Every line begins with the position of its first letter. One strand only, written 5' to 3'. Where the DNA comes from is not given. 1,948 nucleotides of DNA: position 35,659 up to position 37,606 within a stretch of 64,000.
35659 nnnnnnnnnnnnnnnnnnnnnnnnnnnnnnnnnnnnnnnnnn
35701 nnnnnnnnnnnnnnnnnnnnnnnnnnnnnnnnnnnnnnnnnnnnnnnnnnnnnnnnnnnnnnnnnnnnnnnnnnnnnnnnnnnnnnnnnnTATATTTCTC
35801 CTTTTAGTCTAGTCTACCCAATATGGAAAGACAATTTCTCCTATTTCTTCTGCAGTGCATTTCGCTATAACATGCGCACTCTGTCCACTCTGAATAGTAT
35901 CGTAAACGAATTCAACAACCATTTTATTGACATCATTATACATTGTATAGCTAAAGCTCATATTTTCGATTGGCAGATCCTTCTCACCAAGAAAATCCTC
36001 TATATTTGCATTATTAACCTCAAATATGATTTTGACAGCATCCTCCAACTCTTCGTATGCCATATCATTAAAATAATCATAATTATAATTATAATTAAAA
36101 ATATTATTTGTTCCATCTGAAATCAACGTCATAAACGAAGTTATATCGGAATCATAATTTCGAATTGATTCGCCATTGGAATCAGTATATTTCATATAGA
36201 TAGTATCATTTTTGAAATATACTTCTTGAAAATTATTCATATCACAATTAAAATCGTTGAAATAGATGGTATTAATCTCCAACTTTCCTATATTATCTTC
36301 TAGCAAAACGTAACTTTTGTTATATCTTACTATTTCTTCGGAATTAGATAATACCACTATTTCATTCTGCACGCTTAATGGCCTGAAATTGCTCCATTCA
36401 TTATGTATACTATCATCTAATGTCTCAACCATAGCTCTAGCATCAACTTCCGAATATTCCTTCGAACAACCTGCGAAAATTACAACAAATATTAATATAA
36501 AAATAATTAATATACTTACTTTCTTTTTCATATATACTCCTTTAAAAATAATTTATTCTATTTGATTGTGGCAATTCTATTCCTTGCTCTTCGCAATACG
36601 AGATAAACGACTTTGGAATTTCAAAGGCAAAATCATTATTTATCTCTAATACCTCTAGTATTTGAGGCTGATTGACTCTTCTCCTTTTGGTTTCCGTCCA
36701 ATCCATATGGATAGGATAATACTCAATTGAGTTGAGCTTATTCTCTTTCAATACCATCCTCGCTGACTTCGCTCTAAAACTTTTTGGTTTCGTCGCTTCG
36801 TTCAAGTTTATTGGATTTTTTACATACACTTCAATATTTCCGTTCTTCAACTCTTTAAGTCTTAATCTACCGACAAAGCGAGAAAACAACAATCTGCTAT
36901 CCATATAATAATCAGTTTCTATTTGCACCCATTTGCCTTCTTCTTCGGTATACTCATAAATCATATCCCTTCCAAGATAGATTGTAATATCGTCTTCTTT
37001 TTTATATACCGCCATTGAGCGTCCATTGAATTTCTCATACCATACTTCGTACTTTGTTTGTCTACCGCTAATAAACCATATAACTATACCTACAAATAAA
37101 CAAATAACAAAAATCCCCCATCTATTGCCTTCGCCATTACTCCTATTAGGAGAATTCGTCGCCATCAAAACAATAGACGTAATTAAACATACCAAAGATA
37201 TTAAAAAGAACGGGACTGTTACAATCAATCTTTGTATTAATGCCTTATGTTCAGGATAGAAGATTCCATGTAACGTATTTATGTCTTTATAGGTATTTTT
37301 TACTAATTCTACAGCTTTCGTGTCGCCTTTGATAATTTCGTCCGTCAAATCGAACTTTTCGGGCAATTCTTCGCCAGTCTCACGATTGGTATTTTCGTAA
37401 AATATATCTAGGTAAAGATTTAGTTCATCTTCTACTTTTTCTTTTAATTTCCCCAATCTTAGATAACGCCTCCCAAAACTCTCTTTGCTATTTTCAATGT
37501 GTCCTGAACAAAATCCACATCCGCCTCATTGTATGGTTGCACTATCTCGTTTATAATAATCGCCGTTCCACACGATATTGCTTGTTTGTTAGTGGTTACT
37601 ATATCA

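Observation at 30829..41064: Four-gene surface-protein operon of unknown function inside the conjugative element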

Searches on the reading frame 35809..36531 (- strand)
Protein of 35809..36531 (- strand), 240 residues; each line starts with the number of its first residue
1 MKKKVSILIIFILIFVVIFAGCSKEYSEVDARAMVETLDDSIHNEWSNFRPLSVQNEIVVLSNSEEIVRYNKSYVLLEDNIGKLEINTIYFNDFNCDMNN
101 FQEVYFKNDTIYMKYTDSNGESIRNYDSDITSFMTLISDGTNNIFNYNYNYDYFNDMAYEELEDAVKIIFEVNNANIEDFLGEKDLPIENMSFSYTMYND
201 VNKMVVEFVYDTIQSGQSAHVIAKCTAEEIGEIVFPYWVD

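Call 5: search_protein_families(library=pfam, proteins=[window:35809-36531:-], max_evalue=0.1)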
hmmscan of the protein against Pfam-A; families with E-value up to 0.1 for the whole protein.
window:35809-36531:- (240 aa): 0 families

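Call 6: search_protein_families(library=ncbifam, proteins=[window:35809-36531:-], max_evalue=0.1)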
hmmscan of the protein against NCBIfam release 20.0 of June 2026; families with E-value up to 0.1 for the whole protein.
window:35809-36531:- (240 aa): 1 family
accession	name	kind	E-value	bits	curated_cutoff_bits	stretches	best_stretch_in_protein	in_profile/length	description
NF033216.1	lipo_YgdI_YgdR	subfamily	0.019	14.9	42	0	7-26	4-23/71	YgdI/YgdR family lipoprotein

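Call 31: search_protein_families(library=padloc, proteins=[window:35809-36531:-], max_evalue=0.01)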
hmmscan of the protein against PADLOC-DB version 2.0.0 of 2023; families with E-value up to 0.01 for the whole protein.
window:35809-36531:- (240 aa): 0 families

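Call 32: search_protein_families(library=phrogs, proteins=[window:35809-36531:-], max_evalue=0.01)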
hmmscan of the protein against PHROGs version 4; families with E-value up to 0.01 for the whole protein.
window:35809-36531:- (240 aa): 0 families

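Call 75: find_related_loci(query=A4, collection=metagenome_contigs, flank=10000)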
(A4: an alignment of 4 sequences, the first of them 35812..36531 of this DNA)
Query A4 (240 aa) in metagenome_contigs; peptide patterns used: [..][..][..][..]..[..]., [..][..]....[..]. (x = any residue, [..] = any of these).
470 stretches matched a pattern; 3 encode a relative of the query (tblastn E <= 1e-3); 3 distinct loci.
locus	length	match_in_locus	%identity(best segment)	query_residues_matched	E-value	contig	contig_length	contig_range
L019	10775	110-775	43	20-239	3e-58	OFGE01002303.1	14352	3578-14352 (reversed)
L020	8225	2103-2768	43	20-239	3e-58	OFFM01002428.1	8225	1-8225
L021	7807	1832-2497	43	20-239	3e-58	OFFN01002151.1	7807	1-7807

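Call 76: find_related_loci(query=A4, collection=viral_contigs, flank=10000)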
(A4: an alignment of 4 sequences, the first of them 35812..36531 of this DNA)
Query A4 (240 aa) in viral_contigs; peptide patterns used: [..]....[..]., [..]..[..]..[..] (x = any residue, [..] = any of these).
410 stretches matched a pattern, but none encodes a relative of the query by tblastn (E <= 1e-3).

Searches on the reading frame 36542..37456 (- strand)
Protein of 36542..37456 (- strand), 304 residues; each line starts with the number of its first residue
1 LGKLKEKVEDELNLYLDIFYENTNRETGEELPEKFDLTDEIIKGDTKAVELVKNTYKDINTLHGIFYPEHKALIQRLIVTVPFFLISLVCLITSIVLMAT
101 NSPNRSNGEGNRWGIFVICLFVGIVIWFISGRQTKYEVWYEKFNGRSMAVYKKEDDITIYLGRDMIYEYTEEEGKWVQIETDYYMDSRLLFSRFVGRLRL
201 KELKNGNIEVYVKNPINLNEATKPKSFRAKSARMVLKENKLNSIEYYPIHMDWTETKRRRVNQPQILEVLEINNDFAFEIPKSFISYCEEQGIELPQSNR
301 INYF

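Call 5: search_protein_families(library=pfam, proteins=[window:36542-37456:-], max_evalue=0.1)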
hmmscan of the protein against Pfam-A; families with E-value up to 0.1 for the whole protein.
window:36542-37456:- (304 aa): 2 families
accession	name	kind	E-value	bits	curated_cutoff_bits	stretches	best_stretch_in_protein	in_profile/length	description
PF11143.13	DUF2919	-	0.025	15.4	27.2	1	57-91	40-74/146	Protein of unknown function (DUF2919)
PF24838.2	8xMP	-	0.056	13.7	30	0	72-136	13-75/136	Octameric membrane protein family (8xMP)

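Call 6: search_protein_families(library=ncbifam, proteins=[window:36542-37456:-], max_evalue=0.1)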
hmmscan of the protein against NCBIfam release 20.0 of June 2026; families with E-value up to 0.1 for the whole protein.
window:36542-37456:- (304 aa): 0 families

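Call 11: find_homologous_proteins(query=window:36542-37456:-)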
Query window:36542-37456:- (304 aa): 2 proteins with E <= 0.001 among 725 candidates.
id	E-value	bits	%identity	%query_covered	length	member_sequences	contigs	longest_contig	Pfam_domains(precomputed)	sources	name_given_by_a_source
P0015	1.2e-185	634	93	100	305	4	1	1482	-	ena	-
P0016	1.8e-169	580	85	100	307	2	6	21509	-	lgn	-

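Call 31: search_protein_families(library=padloc, proteins=[window:36542-37456:-], max_evalue=0.01)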
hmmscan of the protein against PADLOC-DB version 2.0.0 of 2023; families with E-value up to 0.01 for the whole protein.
window:36542-37456:- (304 aa): 0 families

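Call 32: search_protein_families(library=phrogs, proteins=[window:36542-37456:-], max_evalue=0.01)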
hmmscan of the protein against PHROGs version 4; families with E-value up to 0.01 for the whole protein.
window:36542-37456:- (304 aa): 0 families

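Call 44: find_encoding_contigs(protein=P0016, flank=10000, max_places=3)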
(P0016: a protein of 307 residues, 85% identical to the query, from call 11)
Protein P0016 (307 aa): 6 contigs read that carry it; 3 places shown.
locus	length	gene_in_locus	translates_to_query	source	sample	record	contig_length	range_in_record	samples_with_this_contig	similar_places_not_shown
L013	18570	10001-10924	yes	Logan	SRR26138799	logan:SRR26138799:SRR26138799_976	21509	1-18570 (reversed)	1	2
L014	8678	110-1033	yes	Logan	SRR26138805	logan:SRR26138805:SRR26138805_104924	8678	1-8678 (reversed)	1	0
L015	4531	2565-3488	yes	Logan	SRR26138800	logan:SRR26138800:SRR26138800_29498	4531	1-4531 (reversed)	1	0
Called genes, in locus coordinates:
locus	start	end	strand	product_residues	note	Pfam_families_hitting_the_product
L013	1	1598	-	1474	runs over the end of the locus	PF17291:M60-like_N (weak), PF13402:Peptidase_M60, PF17996:CE2_N (weak)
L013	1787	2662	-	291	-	PF00126:HTH_1, PF03466:LysR_substrate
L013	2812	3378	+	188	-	PF00132:Hexapep, PF14602:Hexapep_2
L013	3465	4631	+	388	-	PF00465:Fe-ADH, PF13685:Fe-ADH_2, PF25137:ADH_Fe_C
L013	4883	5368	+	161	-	PF13560:HTH_31, PF01381:HTH_3, PF12844:HTH_19, PF13443:HTH_26 (weak)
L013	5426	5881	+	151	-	PF00583:Acetyltransf_1, PF13673:Acetyltransf_10, PF13508:Acetyltransf_7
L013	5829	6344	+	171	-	PF12844:HTH_19 (faint), PF13560:HTH_31 (faint), PF01381:HTH_3 (weak), PF13443:HTH_26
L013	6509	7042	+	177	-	-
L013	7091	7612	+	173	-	-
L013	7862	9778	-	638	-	PF14311:DUF4379, PF05265:DUF723 (faint), PF21817:CapR (faint), PF14311:DUF4379, PF07453:NUMOD1 (faint), PF22083:I-HmuI_NUMOD-like (weak)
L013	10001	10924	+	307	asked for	-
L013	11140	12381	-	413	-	PF00512:HisKA, PF02518:HATPase_c, PF14501:HATPase_c_5 (weak)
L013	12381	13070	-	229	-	PF00072:Response_reg, PF00486:Trans_reg_C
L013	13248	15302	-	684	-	-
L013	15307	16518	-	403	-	PF01676:Metalloenzyme, PF10143:PhosphMutase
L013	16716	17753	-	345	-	PF00512:HisKA, PF02518:HATPase_c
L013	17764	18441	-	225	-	PF00072:Response_reg, PF00486:Trans_reg_C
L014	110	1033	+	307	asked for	-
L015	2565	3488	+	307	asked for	-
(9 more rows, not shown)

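Call 53: search_protein_representatives(protein=window:36545-37456:-)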
Query: 304 residues. Proteins with E-value up to 0.001 (for the whole library): 27; up to 1e-10: 13; up to 1e-30: 2. The best 27 are listed.
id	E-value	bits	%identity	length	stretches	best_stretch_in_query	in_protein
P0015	3.7e-186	633.5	93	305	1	1-303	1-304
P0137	1.2e-32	129.5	35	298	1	26-300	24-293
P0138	1.1e-30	123.0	32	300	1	39-299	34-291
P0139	1.3e-24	103.0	34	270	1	8-303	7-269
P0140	8.8e-22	93.8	30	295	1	9-300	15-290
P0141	1.1e-20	90.3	35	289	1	30-304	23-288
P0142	2.5e-18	82.4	32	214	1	9-211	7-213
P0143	1.0e-17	80.5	42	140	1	163-299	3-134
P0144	1.2e-17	80.2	34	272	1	14-295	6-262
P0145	2.1e-17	79.4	29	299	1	21-301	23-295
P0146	1.3e-16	76.9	30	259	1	48-299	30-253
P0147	1.0e-15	73.9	30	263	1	9-298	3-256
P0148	1.6e-15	73.2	32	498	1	15-300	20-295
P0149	2.1e-10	56.4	26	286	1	50-301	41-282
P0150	2.6e-08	49.6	24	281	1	42-303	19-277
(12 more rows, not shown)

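Call 56: search_solved_structures(query=A3, max_evalue=1)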
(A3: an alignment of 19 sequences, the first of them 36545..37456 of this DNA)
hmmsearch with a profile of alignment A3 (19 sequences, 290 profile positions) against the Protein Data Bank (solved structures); distinct sequences matched with E-value up to 1: 0.

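Call 58: search_protein_families(library=pfam, alignment_id=A3, max_evalue=0.01)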
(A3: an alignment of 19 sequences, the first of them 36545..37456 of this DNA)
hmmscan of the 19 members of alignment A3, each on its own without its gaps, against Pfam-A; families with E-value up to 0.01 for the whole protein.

A. member 1, window:36545-37456:- (304 aa): 0 families

B. families by the number of members that match (of 19 scanned): 6 families
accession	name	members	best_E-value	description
PF20563.3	DUF6773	1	0.00032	Family of unknown function (DUF6773)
PF19070.5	DUF5766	1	0.0016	Family of unknown function (DUF5766)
PF03839.21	Sec62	1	0.002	Translocation protein Sec62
PF04610.19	TrbL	1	0.0028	TrbL/VirB6 plasmid conjugal transfer protein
PF11255.13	DUF3054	1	0.0076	Protein of unknown function (DUF3054)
PF20990.2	DUF2207_C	1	0.0081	Predicted membrane protein (DUF2207) C-terminal domain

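Call 64: predict_structure(alignment_id=A3)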
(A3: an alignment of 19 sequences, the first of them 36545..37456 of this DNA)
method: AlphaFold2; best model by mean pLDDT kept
length: 304 residues; sequences in the alignment: 19
mean_pLDDT: 79.0   pTM: 0.78
mean pLDDT of the five models: 79.0, 78.1, 77.3, 77.0, 75.6
residues with pLDDT >= 90: 84; 70-90: 135; 50-70: 78; < 50: 7
segments of 3 or more residues with pLDDT < 50: 24-29
pLDDT, mean of each block of 10 residues (from residue 1): 59 65 49 63 81 92 94 82 83 74 54 72 81 89 85 91 85 85 78 83 93 72 64 93 89 66 91 85 90 80 79
secondary structure, 60 per line:
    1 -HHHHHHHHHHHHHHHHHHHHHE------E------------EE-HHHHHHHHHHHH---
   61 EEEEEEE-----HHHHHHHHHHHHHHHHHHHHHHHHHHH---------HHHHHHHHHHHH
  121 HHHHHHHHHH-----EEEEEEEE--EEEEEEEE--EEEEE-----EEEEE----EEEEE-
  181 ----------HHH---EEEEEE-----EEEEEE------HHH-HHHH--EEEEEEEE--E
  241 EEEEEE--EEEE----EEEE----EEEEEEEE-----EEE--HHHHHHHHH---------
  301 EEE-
elements in order: H2-22 H46-57 E61-67 H73-99 H109-130 E136-143 E146-153 E156-160 E166-170 E175-179 E197-202 E208-213 H224-227 E230-237 E240-246 E249-252 E257-260 E265-272 E278-280 H283-291 E301-303

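Call 67: fold_search(model_id=the predicted structure, library=pdb)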
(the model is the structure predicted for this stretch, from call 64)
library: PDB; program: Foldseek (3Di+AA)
matches with E <= 10: 259; with E <= 0.001: 0
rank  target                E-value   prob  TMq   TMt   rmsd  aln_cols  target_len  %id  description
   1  6km7_A                2.1e-01  0.14  0.10  0.10  13.4       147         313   10  The structural basis for the internal interaction in RBBP5 (released 2019-10-02)
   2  1vf7_C                2.6e-01  0.09  0.16  0.19  21.8       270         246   11  Crystal structure of the membrane fusion protein, MexA of the multidrug transporter (released 2004-05-25)
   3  8bnv                  2.6e-01  0.08  0.09  0.08  15.1       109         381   13  Crystal structure of Pif1 from Deferribacter desulfuricans in apo from (released 2023-03-08)
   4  4l8j                  3.3e-01  0.12  0.18  0.17  20.5       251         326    9  Crystal structure of a Putative efflux transporter (BACEGG_01895) from Bacteroides eggerthii DSM 20697 at 2.06 A resolut (released 2013-07-03)
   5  8r8r_A                3.3e-01  0.04  0.10  0.04  25.8       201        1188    9  Cryo-EM structure of the human mPSF with PAPOA C-terminus peptide (PAPOAc) (released 2024-04-10)
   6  9h6f_A                4.4e-01  0.02  0.06  0.04  14.8       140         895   13  Bacteroides ovatus GH98 endoxylanase in complex with arabino-xylooligosaccharide (released 2025-11-05)
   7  4d71_A                4.6e-01  0.03  0.09  0.05  19.4       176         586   11  Crystal structure of a family 98 glycoside hydrolase catalytic module (Sp3GH98) in complex with the type 2 blood group (released 2015-01-21)
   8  7jvy_B                4.9e-01  0.07  0.13  0.22  13.4       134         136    6  Cellular retinol-binding protein 2 (CRBP2) in complex with 2-arachidonylglyceryl ether (released 2021-03-10)
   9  7mbm_A                5.2e-01  0.06  0.11  0.10  15.4       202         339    8  Cryo-EM structure of MLL1-NCP (H3K4M) complex, mode01 (released 2021-12-29)
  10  7jvg_A                5.8e-01  0.06  0.14  0.24  13.1       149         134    7  Cellular retinol-binding protein 2 (CRBP2) in complex with 1-arachidonoylglycerol (released 2021-03-10)
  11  2rcq                  6.1e-01  0.08  0.14  0.24  11.3       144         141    6  Crystal structure of human apo Cellular Retinol Binding Protein II (CRBP-II) (released 2007-10-02)
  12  8b6h_DO               7.3e-01  0.16  0.17  0.13  12.0       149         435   11  Cryo-EM structure of cytochrome c oxidase dimer (complex IV) from respiratory supercomplex of Tetrahymena thermophila (released 2023-03-29)
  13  7pqh_G                7.3e-01  0.03  0.09  0.03  17.6       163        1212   13  Cryo-EM structure of Saccharomyces cerevisiae TOROID (TORC1 Organized in Inhibited Domains). (released 2023-01-18)
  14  9h6h_A                7.3e-01  0.01  0.07  0.03  15.9       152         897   10  Bacteroides ovatus GH98 endoxylanase with Seleno-methionine substituents (released 2025-11-05)
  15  9dtg_B                7.7e-01  0.08  0.10  0.06  14.1       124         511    9  The cryo-EM structure of apo KBTBD4 (released 2024-11-27)
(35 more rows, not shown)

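Call 69: find_encoding_contigs(protein=P0137, flank=10000, max_places=2)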
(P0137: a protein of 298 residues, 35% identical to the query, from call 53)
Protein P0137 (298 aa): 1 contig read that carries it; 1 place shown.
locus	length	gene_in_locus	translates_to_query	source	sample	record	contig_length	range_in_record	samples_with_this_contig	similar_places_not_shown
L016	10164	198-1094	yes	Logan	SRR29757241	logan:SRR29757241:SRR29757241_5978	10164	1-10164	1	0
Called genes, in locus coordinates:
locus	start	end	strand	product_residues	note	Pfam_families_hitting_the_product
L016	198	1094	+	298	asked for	-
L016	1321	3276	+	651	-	PF00270:DEAD (faint), PF04851:ResIII, PF17757:UvrB_inter, PF27431:UvrB_3rd, PF00271:Helicase_C, PF12344:UvrB, PF02151:UVR (weak)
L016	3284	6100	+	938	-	PF00005:ABC_tran (faint), PF02463:SMC_N (faint), PF03193:RsgA_GTPase (faint), PF13191:AAA_16 (faint), PF13304:AAA_21 (faint), PF13555:AAA_29 (faint), PF17760:UvrA_inter, PF17755:UvrA_DNA-bind, +1 more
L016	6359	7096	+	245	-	PF04239:DUF421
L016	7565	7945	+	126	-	PF14276:DUF4363 (weak)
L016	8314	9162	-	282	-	PF02152:FolB, PF01288:HPPK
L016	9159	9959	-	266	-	PF00809:Pterin_bind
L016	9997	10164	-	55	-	?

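Call 70: find_encoding_contigs(protein=P0138, flank=10000, max_places=2)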
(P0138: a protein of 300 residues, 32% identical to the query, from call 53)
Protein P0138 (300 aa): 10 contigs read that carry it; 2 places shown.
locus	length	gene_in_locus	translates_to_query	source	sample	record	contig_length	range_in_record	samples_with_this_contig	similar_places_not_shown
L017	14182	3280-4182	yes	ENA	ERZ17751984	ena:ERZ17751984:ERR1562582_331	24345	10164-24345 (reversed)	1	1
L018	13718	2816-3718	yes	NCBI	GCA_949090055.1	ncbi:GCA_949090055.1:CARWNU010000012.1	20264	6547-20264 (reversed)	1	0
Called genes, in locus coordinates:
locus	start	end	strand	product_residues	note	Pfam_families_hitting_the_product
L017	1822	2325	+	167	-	PF12675:DUF3795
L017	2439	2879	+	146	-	PF00583:Acetyltransf_1, PF13673:Acetyltransf_10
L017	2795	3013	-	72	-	-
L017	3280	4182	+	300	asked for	-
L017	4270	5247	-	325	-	-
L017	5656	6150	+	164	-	PF00731:AIRC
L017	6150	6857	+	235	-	PF01259:SAICAR_synt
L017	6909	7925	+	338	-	PF00586:AIRS, PF02769:AIRS_C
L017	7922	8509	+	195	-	PF00551:Formyl_trans_N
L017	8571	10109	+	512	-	PF02142:MGS, PF01808:AICARFT_IMPCHas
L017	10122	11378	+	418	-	PF02844:GARS_N, PF01071:GARS_A, PF02786:CPSase_L_D2 (weak), PF02222:ATP-grasp (weak), PF02843:GARS_C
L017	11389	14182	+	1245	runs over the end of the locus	PF18072:FGAR-AT_linker (weak), PF02769:AIRS_C, PF13507:GATase_5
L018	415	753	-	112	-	-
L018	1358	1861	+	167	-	PF12675:DUF3795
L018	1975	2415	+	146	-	PF00583:Acetyltransf_1, PF13673:Acetyltransf_10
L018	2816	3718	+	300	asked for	-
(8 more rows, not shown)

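Call 78: find_encoding_contigs(protein=P0145, flank=10000, max_places=2)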
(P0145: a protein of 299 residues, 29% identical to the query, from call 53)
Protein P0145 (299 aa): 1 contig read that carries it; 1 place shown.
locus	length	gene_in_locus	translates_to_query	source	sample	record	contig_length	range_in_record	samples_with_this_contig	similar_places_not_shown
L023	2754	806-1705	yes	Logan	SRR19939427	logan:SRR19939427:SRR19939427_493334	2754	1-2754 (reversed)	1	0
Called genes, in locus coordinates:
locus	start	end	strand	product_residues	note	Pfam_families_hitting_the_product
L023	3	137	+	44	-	?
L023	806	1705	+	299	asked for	-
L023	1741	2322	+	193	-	-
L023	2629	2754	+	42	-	?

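Call 79: find_encoding_contigs(protein=P0150, flank=10000, max_places=2)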
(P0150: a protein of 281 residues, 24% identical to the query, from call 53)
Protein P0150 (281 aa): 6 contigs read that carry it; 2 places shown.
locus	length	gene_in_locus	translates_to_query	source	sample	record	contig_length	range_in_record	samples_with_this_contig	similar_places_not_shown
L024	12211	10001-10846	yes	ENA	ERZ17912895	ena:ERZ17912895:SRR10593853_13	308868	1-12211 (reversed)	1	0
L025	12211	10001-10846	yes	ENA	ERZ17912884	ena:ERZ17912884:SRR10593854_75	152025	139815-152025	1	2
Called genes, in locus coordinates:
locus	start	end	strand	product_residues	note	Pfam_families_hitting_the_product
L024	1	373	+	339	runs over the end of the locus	PF12838:Fer4_7 (faint), PF13534:Fer4_17 (faint), PF13187:Fer4_9 (faint), PF14697:Fer4_21 (faint), PF25160:LdpA_Fe-S-bd (faint), PF00037:Fer4 (faint), PF13183:Fer4_8 (weak), PF17179:Fer4_22, +1 more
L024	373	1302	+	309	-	PF00175:NAD_binding_1, PF10418:DHODB_Fe-S_bind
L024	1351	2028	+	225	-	PF13510:Fer2_4 (faint), PF13534:Fer4_17 (faint), PF00037:Fer4 (faint), PF13183:Fer4_8 (weak), PF13237:Fer4_10 (weak), PF14697:Fer4_21 (weak), PF12838:Fer4_7, PF13187:Fer4_9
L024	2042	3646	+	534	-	PF13738:Pyr_redox_3 (faint), PF00890:FAD_binding_2, PF01266:DAO, PF03486:HI0933_like, PF07992:Pyr_redox_2 (faint)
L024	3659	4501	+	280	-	PF05681:Fumerase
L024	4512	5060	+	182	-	PF05683:Fumerase_C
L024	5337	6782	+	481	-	PF00704:Glyco_hydro_18, PF23916:TIM-barrel_EndoS (weak)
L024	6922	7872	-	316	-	PF03352:Adenine_glyco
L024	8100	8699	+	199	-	PF17851:GH43_C2 (weak), PF07081:DUF1349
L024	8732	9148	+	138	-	-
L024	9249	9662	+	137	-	-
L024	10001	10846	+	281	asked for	-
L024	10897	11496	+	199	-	PF13302:Acetyltransf_3, PF00583:Acetyltransf_1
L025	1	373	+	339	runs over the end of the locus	PF12838:Fer4_7 (faint), PF13534:Fer4_17 (faint), PF13187:Fer4_9 (faint), PF14697:Fer4_21 (faint), PF25160:LdpA_Fe-S-bd (faint), PF00037:Fer4 (faint), PF13183:Fer4_8 (weak), PF17179:Fer4_22, +1 more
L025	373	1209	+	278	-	PF00175:NAD_binding_1, PF10418:DHODB_Fe-S_bind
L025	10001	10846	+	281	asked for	-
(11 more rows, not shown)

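Call 94: search_dna_similar(query=window:36545-37456:-, collection=plasmids, mode=protein, max_rows=8, max_evalue=0.001)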
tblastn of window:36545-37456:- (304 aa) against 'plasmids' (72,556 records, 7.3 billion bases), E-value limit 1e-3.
No match.
